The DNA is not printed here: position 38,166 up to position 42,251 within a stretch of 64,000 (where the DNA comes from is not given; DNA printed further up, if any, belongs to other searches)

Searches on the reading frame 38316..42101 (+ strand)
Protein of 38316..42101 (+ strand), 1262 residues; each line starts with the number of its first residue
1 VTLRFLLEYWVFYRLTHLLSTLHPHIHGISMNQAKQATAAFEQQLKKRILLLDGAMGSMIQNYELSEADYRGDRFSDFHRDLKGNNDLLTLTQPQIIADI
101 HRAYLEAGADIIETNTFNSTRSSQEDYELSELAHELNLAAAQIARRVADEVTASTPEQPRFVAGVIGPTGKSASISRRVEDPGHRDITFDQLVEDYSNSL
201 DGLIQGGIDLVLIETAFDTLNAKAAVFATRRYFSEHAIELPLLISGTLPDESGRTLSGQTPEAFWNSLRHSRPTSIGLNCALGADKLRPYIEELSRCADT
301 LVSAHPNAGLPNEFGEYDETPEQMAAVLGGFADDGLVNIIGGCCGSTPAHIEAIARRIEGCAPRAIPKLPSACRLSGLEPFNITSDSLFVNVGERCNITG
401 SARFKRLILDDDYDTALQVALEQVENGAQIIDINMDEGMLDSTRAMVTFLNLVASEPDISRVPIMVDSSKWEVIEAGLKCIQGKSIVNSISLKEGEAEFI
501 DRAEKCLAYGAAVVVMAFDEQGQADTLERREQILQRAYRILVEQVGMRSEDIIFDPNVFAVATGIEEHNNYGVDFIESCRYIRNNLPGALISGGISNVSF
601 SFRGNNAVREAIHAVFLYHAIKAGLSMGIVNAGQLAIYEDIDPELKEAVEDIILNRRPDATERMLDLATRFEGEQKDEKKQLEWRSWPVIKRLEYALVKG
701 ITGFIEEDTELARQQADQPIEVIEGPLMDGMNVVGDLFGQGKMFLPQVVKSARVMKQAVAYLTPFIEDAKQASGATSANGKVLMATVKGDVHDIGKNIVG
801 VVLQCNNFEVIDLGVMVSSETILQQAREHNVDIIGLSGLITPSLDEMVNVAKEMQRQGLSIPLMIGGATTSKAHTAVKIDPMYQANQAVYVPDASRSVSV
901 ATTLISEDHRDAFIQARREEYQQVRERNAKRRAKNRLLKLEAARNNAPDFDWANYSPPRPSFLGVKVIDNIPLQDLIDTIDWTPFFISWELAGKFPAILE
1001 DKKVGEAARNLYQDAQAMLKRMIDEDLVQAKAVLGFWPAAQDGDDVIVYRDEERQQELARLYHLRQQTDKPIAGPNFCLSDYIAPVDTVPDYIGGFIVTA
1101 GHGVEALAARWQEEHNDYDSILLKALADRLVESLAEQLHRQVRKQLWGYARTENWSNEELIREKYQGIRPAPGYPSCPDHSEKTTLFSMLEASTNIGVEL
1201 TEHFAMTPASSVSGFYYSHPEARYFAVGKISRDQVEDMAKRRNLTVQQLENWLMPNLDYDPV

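Call 50: search_protein_families(library=pfam, proteins=[window:38316-42101:+], max_evalue=0.00001)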
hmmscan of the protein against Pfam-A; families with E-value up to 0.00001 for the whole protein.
window:38316-42101:+ (1262 aa): 5 families
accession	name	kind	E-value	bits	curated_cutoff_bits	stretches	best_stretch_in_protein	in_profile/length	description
PF02965.22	Met_synt_B12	-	3.3e-122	407.6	25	1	973-1243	2-273/273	Vitamin B12 dependent methionine synthase, activation domain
PF02574.22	S-methyl_trans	-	5.4e-94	315.7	22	1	50-357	1-282/283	Homocysteine S-methyltransferase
PF00809.28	Pterin_bind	-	3.8e-59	200.7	25.5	1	393-631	1-244/244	Pterin binding enzyme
PF02607.22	B12-binding_2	-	8e-24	84.1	23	1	690-762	2-73/74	B12 binding domain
PF02310.24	B12-binding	-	1.1e-22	80.6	32.1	1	780-873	1-94/121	B12 binding domain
